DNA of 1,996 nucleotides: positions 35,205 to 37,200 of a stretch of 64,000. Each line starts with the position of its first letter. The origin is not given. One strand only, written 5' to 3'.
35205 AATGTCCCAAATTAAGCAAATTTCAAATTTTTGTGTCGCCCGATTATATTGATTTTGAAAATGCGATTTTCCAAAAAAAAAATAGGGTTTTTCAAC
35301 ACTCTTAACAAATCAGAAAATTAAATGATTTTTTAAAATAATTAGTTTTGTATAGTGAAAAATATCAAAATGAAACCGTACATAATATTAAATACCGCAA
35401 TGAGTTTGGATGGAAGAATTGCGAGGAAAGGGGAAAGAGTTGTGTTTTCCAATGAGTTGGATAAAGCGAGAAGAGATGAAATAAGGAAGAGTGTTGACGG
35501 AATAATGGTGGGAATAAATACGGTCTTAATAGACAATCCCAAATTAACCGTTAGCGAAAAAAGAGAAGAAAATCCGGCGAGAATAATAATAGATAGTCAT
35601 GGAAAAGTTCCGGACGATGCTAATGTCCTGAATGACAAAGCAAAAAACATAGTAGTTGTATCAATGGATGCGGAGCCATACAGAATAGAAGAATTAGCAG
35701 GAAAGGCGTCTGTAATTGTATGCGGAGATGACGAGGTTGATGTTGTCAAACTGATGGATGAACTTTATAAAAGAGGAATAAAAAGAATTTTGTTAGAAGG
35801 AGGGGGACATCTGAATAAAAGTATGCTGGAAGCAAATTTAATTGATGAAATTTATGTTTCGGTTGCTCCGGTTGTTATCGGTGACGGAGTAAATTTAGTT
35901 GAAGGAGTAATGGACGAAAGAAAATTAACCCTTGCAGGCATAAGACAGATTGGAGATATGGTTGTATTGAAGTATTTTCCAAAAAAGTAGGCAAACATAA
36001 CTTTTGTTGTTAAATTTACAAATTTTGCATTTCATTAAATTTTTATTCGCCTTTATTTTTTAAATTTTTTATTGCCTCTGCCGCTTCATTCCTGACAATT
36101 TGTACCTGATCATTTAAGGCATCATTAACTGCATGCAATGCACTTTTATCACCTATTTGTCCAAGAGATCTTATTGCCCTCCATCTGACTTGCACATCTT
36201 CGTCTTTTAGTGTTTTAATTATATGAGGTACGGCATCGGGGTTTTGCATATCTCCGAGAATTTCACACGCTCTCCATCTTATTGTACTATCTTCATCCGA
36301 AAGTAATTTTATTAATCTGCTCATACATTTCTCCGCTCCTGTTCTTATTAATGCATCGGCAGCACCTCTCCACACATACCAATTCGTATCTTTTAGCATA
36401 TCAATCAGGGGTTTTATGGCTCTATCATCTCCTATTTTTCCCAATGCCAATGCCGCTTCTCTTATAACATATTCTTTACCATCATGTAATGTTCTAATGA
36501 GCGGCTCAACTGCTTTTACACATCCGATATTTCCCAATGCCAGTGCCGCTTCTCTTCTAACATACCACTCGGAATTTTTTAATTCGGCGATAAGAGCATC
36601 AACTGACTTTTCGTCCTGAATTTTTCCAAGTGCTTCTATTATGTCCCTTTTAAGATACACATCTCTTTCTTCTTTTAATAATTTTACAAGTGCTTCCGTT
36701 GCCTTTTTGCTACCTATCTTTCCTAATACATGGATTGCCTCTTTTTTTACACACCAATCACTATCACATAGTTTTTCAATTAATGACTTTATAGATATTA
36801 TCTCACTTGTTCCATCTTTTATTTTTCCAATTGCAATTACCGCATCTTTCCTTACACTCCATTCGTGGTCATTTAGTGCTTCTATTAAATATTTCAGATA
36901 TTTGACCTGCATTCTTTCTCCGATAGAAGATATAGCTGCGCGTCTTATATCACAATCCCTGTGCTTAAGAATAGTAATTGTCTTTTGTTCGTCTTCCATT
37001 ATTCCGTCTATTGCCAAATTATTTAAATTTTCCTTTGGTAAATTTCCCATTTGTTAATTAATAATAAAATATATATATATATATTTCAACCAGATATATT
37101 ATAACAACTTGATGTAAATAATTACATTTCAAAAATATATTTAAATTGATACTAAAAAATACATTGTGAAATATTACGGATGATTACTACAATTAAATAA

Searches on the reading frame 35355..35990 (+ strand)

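Call 42: search_protein_families(library=pfam, proteins=[window:35355-35990:+], max_evalue=0.01)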
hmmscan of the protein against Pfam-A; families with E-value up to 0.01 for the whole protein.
window:35355-35990:+ (211 aa): 1 family
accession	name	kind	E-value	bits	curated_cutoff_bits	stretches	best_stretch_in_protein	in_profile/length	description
PF01872.23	RibD_C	-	8.3e-51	173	24.1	1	8-205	1-197/197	RibD C-terminal domain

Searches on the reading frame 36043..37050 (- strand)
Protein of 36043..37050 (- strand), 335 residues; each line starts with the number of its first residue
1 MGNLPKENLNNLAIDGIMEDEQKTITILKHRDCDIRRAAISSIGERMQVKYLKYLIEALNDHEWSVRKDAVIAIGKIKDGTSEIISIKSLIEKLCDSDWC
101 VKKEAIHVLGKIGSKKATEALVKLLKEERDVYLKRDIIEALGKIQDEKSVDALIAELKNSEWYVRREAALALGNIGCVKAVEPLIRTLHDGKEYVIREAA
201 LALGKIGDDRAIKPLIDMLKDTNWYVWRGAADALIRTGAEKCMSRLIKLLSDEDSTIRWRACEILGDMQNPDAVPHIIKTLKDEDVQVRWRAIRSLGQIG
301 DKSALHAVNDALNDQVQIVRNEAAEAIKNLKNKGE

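Call 42: search_protein_families(library=pfam, proteins=[window:36043-37050:-], max_evalue=0.01)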
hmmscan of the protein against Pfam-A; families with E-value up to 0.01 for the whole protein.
window:36043-37050:- (335 aa): 18 families
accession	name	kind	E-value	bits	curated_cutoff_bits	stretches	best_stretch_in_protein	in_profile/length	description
PF13646.12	HEAT_2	-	6.8e-65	215.8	27.7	4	245-327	3-87/88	HEAT repeats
PF03130.22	HEAT_PBS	-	8.9e-41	134.1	20.9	3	164-189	1-26/27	PBS lyase HEAT-like repeat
PF02985.28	HEAT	-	1.8e-30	102.5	23.5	2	274-301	2-29/31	HEAT repeat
PF13513.12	HEAT_EZ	-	1.5e-19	70.5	27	2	271-299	27-55/55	HEAT-like repeat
PF12717.13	Cnd1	-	3.1e-15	57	26.4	1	50-126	21-98/162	non-SMC mitotic condensation complex subunit 1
PF01602.26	Adaptin_N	-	2.3e-14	53.3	37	1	39-330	99-365/524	Adaptin N terminal region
PF00514.29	Arm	-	8e-14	51.6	20.6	0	180-206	13-39/41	Armadillo/beta-catenin-like repeat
PF24714.1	TOR1L1_N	-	1.9e-12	47.6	43.3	0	87-117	213-243/281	TORTIFOLIA1 N-terminal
PF21581.3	SCD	-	1.8e-09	38.2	27.5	1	47-86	27-66/75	Stromalin conservative domain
PF12755.13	Vac14_Fab1_bd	-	2.4e-06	28.5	22.1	0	238-265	24-51/97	Vacuolar 14 Fab1-binding region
PF20168.4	PDS5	-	2.5e-06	26.1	27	0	51-116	322-391/1053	Sister chromatid cohesion protein PDS5 protein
PF25786.1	HEAT_GCN1_C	-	3.1e-06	27.7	27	0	261-301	16-96/151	GCN1-like, C-terminal HEAT repeats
PF25767.1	ARM_TBCD_2nd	-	4.2e-06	26.8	29.7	0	273-321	78-126/245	Tubulin-specific chaperone D-like, ARM repeats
PF11791.14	Aconitase_B_N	-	4.4e-05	24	25.8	0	89-142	67-117/153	Aconitate B N-terminal domain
PF16804.11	DUF5071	-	0.00033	21.4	27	0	212-266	27-80/119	Domain of unknown function (DUF5071)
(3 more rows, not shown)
